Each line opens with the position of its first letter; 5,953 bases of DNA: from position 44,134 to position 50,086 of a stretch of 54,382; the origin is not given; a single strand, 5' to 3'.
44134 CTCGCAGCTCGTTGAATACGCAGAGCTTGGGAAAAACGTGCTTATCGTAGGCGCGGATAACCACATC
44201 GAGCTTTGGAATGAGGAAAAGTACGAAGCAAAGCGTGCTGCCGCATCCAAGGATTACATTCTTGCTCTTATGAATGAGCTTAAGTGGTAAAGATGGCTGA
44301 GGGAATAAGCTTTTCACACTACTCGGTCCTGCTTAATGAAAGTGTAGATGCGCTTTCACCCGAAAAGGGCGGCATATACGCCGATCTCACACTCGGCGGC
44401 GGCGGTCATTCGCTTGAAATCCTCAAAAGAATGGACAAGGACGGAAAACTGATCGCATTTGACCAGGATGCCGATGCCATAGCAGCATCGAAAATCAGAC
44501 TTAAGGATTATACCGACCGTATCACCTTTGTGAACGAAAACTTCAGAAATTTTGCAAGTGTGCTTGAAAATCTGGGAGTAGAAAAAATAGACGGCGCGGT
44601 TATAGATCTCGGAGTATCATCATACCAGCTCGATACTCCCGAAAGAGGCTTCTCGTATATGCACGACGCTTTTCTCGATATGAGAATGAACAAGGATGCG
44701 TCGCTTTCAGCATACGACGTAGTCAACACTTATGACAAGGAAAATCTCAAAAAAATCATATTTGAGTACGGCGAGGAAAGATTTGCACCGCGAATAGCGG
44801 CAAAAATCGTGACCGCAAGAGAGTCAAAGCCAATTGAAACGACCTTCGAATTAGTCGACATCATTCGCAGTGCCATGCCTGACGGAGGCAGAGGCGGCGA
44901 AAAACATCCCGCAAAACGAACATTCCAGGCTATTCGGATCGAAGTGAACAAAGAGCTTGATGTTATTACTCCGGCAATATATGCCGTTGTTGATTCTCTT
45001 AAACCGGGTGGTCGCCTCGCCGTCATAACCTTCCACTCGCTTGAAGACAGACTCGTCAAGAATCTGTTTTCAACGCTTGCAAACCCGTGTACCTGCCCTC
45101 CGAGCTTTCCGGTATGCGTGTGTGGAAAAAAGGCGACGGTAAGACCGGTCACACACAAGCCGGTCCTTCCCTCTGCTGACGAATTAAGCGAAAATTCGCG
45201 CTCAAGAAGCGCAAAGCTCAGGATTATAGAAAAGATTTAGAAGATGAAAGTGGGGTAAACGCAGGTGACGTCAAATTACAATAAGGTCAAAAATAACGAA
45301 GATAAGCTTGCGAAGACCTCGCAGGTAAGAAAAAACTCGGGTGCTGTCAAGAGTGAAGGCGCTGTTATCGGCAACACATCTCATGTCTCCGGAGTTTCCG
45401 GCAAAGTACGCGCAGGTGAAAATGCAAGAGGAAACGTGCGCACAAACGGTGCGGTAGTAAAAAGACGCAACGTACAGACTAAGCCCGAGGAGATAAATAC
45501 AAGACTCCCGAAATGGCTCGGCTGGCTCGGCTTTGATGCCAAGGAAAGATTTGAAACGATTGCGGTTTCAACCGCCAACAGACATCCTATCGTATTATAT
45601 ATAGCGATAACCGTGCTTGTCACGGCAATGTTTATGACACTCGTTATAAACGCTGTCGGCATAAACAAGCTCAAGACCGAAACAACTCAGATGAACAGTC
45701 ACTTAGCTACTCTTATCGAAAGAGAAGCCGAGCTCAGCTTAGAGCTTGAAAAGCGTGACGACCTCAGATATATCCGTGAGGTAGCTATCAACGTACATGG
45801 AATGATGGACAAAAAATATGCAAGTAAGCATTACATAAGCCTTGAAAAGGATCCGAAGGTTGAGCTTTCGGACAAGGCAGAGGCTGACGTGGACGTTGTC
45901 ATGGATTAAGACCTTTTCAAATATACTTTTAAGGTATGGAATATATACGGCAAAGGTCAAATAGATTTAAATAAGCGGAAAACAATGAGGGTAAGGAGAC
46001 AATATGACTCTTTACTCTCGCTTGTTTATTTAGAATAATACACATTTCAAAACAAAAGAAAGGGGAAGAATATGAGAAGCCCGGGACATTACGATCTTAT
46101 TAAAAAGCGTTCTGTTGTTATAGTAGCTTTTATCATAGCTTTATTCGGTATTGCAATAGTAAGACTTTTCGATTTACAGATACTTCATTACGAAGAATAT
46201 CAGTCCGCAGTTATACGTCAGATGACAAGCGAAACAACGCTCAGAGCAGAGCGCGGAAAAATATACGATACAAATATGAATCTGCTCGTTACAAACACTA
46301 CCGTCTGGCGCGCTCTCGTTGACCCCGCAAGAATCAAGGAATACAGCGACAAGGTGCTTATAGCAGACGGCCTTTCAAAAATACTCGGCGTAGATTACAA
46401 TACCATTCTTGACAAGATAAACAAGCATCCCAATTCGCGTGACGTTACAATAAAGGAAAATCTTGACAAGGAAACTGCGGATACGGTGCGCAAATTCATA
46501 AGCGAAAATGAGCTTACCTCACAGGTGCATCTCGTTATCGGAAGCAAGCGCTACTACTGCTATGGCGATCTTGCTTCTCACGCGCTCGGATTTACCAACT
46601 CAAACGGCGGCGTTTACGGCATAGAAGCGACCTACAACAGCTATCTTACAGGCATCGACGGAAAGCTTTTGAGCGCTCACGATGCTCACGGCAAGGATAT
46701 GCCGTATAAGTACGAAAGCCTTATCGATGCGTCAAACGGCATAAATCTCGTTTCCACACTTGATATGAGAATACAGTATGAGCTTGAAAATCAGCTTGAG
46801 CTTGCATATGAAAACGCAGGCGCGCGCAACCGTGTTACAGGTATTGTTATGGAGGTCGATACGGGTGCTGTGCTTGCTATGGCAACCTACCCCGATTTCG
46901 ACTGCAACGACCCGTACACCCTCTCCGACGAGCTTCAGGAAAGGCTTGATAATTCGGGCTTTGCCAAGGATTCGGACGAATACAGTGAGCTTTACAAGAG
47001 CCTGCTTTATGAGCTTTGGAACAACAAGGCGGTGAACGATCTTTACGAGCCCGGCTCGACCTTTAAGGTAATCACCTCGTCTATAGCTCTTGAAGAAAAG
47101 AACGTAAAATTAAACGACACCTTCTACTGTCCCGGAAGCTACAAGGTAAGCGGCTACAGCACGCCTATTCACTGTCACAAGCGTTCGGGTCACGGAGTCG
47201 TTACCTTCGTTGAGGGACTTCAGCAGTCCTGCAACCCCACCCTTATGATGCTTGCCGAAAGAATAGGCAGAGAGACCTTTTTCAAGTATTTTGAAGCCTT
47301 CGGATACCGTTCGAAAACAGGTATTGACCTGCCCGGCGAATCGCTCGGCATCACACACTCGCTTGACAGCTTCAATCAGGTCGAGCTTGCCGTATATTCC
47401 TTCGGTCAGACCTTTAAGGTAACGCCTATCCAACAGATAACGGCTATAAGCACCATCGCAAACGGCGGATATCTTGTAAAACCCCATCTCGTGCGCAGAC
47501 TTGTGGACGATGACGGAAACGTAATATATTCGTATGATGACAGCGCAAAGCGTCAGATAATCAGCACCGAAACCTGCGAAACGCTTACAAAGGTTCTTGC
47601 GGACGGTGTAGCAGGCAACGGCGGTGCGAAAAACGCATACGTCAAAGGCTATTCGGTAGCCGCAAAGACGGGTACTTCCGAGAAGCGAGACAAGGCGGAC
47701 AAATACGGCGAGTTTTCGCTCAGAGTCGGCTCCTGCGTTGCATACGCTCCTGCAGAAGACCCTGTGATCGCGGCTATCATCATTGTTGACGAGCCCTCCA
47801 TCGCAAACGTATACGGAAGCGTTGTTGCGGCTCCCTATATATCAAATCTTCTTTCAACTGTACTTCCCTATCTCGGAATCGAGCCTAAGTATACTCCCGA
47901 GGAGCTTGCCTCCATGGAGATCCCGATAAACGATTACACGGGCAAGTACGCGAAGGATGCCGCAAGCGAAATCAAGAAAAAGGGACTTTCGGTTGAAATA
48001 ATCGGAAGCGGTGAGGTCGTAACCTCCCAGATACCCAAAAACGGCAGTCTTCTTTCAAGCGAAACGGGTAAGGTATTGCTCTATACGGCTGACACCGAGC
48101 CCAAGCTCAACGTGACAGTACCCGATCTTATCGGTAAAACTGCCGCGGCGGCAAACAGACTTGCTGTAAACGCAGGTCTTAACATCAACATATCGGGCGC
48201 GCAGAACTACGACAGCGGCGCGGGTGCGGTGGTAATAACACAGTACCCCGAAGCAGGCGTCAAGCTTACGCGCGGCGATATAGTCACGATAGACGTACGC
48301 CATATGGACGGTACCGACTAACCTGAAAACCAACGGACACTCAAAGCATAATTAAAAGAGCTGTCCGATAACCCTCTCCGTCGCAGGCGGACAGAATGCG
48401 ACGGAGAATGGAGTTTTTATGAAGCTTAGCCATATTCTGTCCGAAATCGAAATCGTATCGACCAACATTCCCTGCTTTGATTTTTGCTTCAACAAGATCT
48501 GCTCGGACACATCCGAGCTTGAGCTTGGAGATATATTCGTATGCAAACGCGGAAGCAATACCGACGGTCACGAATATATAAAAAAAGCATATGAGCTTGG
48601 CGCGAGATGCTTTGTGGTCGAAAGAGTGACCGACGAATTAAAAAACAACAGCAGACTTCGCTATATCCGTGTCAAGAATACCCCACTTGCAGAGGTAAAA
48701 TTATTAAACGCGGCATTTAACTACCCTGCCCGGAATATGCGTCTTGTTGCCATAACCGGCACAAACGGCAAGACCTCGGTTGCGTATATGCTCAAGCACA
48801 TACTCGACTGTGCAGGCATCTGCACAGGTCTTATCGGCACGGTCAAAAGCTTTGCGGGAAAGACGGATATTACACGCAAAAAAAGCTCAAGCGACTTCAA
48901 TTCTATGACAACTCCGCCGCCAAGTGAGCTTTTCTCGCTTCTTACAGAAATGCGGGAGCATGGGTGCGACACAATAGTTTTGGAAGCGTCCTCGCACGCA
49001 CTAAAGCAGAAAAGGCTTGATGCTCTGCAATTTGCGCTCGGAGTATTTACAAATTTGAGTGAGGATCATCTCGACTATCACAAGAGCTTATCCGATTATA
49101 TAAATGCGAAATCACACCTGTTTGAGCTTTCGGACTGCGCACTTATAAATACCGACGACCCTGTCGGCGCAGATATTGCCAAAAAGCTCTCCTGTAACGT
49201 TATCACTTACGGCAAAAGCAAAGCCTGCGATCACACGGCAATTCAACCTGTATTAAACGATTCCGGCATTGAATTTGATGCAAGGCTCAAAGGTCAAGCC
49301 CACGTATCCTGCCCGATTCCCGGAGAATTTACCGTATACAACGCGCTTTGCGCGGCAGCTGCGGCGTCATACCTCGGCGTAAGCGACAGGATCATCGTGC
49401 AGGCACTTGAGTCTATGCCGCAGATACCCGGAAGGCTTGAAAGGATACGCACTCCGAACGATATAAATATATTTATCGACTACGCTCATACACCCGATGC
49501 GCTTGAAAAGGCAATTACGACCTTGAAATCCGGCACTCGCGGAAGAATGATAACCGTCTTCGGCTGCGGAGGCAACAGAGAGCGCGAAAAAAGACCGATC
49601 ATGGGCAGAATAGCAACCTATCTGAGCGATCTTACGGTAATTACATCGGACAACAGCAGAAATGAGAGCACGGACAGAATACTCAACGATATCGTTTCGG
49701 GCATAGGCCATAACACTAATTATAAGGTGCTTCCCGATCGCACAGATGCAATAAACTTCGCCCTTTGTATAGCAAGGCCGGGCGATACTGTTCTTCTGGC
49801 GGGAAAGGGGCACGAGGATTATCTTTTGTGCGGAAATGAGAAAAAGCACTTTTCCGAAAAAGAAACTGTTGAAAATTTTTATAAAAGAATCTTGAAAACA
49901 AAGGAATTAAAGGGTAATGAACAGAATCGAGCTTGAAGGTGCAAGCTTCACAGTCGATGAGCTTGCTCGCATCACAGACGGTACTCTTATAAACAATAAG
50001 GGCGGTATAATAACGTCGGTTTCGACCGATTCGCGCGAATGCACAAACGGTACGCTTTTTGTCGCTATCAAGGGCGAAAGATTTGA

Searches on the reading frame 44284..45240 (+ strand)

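Call 39: search_protein_families(library=pfam, proteins=[window:44284-45240:+], max_evalue=0.001)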
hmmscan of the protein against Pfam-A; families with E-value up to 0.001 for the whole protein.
window:44284-45240:+ (318 aa): 2 families
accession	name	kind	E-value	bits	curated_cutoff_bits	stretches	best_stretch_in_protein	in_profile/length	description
PF01795.25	Methyltransf_5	-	1.9e-122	409.1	27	1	10-318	2-309/309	MraW methylase family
PF13847.12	Methyltransf_31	-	0.00056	20.1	27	0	29-103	4-76/145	Methyltransferase domain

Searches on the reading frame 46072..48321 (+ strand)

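Call 39: search_protein_families(library=pfam, proteins=[window:46072-48321:+], max_evalue=0.001)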
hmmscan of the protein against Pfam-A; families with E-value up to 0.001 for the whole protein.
window:46072-48321:+ (749 aa): 3 families
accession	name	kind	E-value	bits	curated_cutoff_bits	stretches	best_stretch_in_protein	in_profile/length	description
PF00905.27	Transpeptidase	-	9.3e-66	222.5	22.1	1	257-594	3-298/299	Penicillin binding protein transpeptidase domain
PF03793.24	PASTA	-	2.9e-21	75.6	23.2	2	681-742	1-62/64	PASTA domain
PF03717.20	PBP_dimer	-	5.5e-21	76.2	24.4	1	58-208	3-174/180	Penicillin-binding Protein dimerisation domain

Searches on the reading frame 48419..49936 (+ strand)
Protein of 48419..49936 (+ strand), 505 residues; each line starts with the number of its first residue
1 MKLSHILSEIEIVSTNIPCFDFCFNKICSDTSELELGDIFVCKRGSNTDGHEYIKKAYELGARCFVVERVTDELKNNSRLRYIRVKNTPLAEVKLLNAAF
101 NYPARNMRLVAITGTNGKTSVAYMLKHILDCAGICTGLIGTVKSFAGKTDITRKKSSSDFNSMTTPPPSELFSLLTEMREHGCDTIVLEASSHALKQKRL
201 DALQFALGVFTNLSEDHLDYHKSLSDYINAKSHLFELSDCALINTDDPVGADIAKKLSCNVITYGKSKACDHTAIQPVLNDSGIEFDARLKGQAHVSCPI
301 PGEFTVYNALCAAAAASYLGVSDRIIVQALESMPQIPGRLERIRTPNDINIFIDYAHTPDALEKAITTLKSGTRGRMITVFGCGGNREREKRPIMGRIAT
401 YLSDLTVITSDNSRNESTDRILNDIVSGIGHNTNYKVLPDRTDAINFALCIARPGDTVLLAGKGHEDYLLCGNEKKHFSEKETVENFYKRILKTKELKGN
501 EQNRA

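Call 39: search_protein_families(library=pfam, proteins=[window:48419-49936:+], max_evalue=0.001)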
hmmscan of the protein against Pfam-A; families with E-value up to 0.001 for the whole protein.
window:48419-49936:+ (505 aa): 3 families
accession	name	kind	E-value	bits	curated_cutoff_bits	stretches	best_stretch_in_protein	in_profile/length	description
PF08245.18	Mur_ligase_M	-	1.1e-47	163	24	1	112-316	1-200/200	Mur ligase middle domain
PF02875.26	Mur_ligase_C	-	3.9e-32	112.2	28.4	1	338-464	1-127/127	Mur ligase, glutamate ligase domain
PF01225.30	Mur_ligase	-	1.8e-05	25.4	21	1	30-88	8-83/95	Mur ligase family, catalytic domain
